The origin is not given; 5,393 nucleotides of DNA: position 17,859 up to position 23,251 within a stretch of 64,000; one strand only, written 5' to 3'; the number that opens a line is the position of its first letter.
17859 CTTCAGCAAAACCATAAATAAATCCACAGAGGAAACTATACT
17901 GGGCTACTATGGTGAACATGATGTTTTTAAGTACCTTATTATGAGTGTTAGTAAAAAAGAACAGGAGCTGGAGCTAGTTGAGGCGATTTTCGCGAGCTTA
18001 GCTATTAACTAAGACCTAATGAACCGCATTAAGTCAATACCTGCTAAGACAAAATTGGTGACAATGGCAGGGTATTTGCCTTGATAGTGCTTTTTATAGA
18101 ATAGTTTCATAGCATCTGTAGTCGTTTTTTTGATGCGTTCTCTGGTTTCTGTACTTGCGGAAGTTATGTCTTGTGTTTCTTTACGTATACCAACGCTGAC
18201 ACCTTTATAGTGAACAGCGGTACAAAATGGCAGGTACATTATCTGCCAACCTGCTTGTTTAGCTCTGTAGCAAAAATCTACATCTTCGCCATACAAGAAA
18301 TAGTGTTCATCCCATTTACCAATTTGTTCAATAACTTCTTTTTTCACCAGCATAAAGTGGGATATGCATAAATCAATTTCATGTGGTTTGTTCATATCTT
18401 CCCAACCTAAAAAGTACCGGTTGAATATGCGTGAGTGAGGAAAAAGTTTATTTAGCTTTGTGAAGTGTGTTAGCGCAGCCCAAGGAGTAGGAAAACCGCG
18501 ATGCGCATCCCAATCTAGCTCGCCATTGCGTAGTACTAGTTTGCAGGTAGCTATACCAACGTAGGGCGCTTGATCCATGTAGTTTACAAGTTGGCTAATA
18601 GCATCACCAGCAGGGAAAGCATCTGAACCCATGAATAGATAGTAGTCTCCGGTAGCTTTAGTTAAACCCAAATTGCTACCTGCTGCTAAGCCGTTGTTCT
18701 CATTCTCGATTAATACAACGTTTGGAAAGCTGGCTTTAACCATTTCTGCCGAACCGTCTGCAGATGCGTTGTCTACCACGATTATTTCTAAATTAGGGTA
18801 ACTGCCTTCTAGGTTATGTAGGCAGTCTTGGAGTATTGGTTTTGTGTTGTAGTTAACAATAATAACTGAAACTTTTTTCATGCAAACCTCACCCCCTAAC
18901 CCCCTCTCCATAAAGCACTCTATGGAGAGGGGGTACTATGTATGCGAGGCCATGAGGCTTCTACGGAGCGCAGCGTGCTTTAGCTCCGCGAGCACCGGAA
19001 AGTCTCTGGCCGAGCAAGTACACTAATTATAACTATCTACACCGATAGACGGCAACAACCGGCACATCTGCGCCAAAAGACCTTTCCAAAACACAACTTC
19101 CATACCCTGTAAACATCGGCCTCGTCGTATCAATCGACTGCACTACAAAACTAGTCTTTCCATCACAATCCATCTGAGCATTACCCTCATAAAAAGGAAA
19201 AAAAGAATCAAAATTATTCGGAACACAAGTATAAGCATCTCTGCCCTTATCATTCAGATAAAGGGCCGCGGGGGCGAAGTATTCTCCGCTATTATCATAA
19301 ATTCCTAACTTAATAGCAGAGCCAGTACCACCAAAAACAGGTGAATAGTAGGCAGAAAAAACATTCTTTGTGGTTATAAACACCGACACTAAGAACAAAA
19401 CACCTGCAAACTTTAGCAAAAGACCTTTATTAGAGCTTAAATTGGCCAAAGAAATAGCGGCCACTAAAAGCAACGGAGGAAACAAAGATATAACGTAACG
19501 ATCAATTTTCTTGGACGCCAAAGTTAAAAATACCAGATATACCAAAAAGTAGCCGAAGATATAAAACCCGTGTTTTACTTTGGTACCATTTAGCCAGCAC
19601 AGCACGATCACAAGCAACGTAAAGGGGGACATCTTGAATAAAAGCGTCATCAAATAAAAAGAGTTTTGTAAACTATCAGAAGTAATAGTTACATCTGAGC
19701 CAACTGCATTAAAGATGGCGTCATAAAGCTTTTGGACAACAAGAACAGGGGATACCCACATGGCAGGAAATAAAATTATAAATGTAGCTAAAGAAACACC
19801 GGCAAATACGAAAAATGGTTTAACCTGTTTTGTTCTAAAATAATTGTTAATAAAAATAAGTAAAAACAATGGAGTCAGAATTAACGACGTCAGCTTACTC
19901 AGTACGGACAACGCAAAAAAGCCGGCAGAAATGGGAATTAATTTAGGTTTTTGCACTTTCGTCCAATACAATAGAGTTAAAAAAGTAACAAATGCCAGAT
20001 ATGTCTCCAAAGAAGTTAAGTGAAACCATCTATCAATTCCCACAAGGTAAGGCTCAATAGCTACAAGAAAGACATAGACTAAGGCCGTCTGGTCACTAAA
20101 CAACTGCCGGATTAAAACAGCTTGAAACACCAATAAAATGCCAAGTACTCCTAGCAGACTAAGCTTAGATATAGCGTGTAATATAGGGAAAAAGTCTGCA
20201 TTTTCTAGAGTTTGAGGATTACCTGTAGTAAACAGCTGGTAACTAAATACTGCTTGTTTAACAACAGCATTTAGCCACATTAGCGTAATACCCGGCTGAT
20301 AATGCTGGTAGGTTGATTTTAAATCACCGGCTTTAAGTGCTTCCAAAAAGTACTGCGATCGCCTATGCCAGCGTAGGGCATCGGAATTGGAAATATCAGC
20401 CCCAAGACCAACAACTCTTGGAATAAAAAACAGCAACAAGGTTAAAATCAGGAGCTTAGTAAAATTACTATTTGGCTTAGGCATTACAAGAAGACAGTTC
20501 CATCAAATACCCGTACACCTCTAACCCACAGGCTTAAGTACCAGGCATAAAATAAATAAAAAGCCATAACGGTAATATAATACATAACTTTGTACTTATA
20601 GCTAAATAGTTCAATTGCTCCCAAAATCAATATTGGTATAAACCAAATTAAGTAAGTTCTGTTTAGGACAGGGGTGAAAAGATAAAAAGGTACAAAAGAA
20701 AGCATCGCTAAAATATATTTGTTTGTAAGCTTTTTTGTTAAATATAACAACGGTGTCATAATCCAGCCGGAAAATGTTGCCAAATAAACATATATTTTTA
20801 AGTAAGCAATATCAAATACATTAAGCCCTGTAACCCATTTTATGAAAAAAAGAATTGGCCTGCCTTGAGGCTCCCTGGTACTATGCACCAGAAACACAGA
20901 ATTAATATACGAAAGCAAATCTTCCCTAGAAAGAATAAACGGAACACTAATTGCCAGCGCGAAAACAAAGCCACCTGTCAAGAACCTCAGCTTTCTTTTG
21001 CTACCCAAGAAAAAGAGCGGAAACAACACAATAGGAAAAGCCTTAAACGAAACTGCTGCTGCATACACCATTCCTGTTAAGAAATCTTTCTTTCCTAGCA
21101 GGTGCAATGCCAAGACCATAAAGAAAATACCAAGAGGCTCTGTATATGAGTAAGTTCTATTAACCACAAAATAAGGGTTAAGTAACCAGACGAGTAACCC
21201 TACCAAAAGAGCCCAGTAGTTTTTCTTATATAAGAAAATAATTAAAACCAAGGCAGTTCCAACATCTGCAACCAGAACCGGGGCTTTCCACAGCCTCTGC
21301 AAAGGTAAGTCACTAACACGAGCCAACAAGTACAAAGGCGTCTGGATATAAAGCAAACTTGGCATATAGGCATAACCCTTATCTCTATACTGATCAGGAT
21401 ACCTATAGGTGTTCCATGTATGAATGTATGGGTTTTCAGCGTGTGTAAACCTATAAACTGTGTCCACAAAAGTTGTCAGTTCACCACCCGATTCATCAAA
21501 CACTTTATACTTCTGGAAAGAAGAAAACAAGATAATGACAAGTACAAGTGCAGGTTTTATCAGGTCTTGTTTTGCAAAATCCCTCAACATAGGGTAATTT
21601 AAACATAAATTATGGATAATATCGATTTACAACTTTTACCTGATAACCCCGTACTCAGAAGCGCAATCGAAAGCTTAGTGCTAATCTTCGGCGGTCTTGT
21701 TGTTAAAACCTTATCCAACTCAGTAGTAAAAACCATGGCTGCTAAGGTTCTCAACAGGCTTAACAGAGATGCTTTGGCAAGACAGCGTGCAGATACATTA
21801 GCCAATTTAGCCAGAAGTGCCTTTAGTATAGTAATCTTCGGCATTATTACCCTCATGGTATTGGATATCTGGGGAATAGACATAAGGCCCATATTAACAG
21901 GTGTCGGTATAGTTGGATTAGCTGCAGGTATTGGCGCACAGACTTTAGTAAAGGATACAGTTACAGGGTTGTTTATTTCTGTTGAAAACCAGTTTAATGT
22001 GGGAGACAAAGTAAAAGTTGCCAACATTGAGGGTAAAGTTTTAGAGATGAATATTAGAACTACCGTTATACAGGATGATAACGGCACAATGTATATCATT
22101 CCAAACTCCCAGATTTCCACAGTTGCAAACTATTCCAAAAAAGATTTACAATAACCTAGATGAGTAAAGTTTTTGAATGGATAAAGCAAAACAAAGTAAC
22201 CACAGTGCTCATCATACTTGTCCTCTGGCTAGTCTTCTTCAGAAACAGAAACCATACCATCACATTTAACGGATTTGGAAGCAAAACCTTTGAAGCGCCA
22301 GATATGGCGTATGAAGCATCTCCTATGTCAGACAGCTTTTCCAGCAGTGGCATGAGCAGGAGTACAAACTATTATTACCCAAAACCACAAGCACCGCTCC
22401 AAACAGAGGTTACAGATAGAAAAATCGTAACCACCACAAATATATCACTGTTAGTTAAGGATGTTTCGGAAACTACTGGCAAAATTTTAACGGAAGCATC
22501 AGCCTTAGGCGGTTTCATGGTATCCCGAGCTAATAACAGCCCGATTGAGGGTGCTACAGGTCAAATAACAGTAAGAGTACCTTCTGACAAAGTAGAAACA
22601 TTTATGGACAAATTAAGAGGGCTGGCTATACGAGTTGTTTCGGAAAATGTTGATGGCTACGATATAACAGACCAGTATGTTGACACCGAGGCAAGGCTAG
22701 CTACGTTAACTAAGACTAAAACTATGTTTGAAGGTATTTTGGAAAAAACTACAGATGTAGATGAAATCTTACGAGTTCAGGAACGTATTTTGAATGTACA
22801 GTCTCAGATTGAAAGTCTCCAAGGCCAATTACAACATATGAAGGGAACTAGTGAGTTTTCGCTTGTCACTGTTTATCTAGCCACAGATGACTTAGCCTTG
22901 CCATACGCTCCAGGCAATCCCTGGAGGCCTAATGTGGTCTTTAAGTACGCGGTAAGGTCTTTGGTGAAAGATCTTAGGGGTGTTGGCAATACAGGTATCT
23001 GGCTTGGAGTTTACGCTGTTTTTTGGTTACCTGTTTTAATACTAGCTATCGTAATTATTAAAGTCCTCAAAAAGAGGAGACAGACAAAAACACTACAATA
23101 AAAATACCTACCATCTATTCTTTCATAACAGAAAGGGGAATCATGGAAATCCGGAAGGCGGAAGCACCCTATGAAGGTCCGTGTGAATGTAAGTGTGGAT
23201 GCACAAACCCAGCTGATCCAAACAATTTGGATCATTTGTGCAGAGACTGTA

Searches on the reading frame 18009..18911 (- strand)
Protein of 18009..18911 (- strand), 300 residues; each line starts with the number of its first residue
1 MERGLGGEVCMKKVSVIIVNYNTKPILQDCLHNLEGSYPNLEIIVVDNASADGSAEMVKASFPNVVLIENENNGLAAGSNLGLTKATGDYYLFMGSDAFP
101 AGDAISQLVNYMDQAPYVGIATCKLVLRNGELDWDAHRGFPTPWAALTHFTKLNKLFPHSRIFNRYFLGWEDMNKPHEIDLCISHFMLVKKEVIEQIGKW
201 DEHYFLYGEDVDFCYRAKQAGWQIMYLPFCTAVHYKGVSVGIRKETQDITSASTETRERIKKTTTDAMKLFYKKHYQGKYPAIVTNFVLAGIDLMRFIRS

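Call 56: search_protein_families(library=pfam, proteins=[window:18009-18911:-], max_evalue=0.001)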
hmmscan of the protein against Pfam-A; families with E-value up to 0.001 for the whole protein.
window:18009-18911:- (300 aa): 4 families
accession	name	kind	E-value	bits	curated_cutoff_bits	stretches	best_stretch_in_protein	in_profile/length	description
PF00535.33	Glycos_transf_2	-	6.1e-28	98.3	23.3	1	15-196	1-166/168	Glycosyl transferase family 2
PF13641.12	Glyco_tranf_2_3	-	2.7e-20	73.8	27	1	14-238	3-215/230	Glycosyltransferase like family 2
PF10111.15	Glyco_tranf_2_2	-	4.5e-08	33.3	27.3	1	16-216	2-198/276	Glycosyltransferase like family 2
PF13632.12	Glyco_trans_2_3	-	9.5e-06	26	27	1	93-243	4-130/198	Glycosyl transferase family group 2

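Call 77: search_protein_families(library=pfam, proteins=[window:18009-18911:-], max_evalue=0.001)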
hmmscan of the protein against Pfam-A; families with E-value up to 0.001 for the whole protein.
window:18009-18911:- (300 aa): 4 families
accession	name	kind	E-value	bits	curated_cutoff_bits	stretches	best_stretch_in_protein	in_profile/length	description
PF00535.33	Glycos_transf_2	-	6.1e-28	98.3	23.3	1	15-196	1-166/168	Glycosyl transferase family 2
PF13641.12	Glyco_tranf_2_3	-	2.7e-20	73.8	27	1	14-238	3-215/230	Glycosyltransferase like family 2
PF10111.15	Glyco_tranf_2_2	-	4.5e-08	33.3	27.3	1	16-216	2-198/276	Glycosyltransferase like family 2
PF13632.12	Glyco_trans_2_3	-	9.5e-06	26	27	1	93-243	4-130/198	Glycosyl transferase family group 2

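Call 78: search_protein_families(library=ncbifam, proteins=[window:18009-18911:-], max_evalue=0.001)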
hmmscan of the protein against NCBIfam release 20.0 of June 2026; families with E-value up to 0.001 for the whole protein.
window:18009-18911:- (300 aa): 21 families
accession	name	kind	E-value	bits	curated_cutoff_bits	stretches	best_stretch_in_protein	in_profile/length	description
TIGR03937.1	PgaC_IcaA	equivalog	6.5e-19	68.2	422.3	1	11-129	44-167/407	poly-beta-1,6-N-acetyl-D-glucosamine synthase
TIGR03965.1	mycofact_glyco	equivalog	1.3e-18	67.2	280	2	11-124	73-190/467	mycofactocin biosynthesis glycosyltransferase MftF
NF007482.0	PRK10073.1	equivalog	2.1e-15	56.6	423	1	12-123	6-120/334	glycosyltransferase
TIGR01556.1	rhamnosyltran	subfamily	2.5e-15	56.4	200.55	2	168-237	134-203/281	rhamnosyltransferase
NF041875.1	EPS_EpsD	equivalog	1e-13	51.4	370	1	14-107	1-99/325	exopolysaccharide biosynthesis glycosyltransferase EpsD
TIGR04283.1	glyco_like_mftF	equivalog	2e-13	50.5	182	1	14-115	1-101/221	TIGR04283 family arsenosugar biosynthesis glycosyltransferase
NF047683.1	TeichurnBiosyTuaG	equivalog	5.1e-11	42.7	400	1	12-118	6-117/252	teichuronic acid biosynthesis protein TuaG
NF038299.1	EPS_HpsN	equivalog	6.5e-11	41.8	425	1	13-241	2-227/317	hormogonium polysaccharide biosynthesis glycosyltransferase HpsN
NF038302.1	EPS_HpsE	equivalog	2.9e-10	39.6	300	1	14-122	3-121/307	hormogonium polysaccharide biosynthesis glycosyltransferase HpsE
NF050050.1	ProtGlycPglI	equivalog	4.7e-09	36.1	500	1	11-133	1-128/306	GalNAc(5)-diNAcBac-PP-undecaprenol beta-1,3-glucosyltransferase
NF053739.1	GlytfEpsEBac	equivalog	5.2e-09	35.5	450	1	13-116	2-111/265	glycosyltransferase EpsE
TIGR03111.1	glyc2_xrt_Gpos1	hypoth_equivalog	7.8e-09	34.8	363.95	1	12-125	49-169/439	TIGR03111 family XrtG-associated glycosyltransferase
NF050819.1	PolSacchBiosHfsG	equivalog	4.4e-06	26.1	500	1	12-104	12-108/302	polysaccharide biosynthesis protein HfsG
NF041394.1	GtaseAglG_Halo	equivalog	4.9e-06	26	440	1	13-118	2-113/304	glucosyl-dolichyl phosphate glucuronosyltransferase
TIGR04242.1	nodulat_NodC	equivalog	5.1e-06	25.7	550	1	11-134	47-177/395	chitooligosaccharide synthase NodC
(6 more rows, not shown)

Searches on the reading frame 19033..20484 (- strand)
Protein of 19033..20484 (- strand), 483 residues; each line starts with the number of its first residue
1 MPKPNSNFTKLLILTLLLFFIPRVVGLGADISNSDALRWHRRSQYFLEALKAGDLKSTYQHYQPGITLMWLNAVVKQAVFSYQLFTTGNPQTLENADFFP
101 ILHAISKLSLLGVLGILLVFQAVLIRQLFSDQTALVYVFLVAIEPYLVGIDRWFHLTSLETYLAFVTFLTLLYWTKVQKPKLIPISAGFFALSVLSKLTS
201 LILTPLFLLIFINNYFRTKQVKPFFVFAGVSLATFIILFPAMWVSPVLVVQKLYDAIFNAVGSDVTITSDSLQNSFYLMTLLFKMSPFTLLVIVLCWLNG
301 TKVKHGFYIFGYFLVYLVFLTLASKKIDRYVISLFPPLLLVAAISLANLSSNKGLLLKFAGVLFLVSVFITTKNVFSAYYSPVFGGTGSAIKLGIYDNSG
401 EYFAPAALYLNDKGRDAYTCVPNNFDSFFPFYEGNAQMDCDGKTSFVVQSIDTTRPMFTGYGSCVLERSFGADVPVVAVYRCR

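Call 22: search_protein_families(library=pfam, proteins=[window:19033-20484:-], max_evalue=0.01)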
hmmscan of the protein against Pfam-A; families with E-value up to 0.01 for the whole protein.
window:19033-20484:- (483 aa): 1 family
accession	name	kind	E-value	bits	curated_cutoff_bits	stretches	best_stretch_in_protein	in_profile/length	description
PF13231.12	PMT_2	-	5.8e-05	23.8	26.1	1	110-242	30-159/160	Dolichyl-phosphate-mannose-protein mannosyltransferase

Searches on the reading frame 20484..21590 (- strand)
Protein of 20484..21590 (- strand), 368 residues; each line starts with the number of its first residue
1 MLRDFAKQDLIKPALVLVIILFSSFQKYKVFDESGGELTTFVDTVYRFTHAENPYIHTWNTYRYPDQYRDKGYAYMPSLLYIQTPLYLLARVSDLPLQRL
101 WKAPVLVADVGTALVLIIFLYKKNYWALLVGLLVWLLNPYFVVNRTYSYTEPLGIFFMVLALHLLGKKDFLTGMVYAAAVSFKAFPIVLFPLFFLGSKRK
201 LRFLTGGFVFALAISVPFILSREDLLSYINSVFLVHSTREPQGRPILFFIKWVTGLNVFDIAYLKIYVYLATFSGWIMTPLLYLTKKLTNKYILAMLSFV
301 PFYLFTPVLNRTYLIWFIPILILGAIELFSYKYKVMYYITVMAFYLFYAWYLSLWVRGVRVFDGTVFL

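Call 22: search_protein_families(library=pfam, proteins=[window:20484-21590:-], max_evalue=0.01)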
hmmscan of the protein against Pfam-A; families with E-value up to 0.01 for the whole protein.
window:20484-21590:- (368 aa): 1 family
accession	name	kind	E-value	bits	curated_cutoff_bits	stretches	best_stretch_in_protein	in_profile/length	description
PF09594.16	GT87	-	0.0044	17.2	25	1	75-237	3-164/237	Glycosyltransferase family 87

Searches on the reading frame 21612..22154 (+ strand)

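Call 56: search_protein_families(library=pfam, proteins=[window:21612-22154:+], max_evalue=0.001)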
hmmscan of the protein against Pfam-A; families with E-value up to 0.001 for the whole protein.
window:21612-22154:+ (180 aa): 2 families
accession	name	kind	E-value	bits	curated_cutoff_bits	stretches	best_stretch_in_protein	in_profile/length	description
PF00924.24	MS_channel_2nd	-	3.4e-19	69.2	20.2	1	111-176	1-68/68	Mechanosensitive ion channel, beta-domain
PF21088.3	MS_channel_1st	-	3.5e-05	24.2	23.1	1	71-110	3-42/42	Mechanosensitive ion channel, transmembrane helices 2/3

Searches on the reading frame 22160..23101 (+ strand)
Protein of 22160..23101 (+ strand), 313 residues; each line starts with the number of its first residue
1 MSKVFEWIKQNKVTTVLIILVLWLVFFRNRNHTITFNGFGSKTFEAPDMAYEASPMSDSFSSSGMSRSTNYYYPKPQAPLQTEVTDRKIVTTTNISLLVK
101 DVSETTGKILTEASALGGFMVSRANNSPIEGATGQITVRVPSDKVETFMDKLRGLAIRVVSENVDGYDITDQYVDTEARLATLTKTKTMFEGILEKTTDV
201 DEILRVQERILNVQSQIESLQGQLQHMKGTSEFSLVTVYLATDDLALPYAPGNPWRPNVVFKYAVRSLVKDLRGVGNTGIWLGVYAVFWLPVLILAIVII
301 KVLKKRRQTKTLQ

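Call 56: search_protein_families(library=pfam, proteins=[window:22160-23101:+], max_evalue=0.001)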
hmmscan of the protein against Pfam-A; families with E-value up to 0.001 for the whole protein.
window:22160-23101:+ (313 aa): 1 family
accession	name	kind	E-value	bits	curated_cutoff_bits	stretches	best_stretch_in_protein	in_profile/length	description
PF14257.11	DUF4349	-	1.9e-42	145.5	27.7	1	87-299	1-207/213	Domain of unknown function (DUF4349)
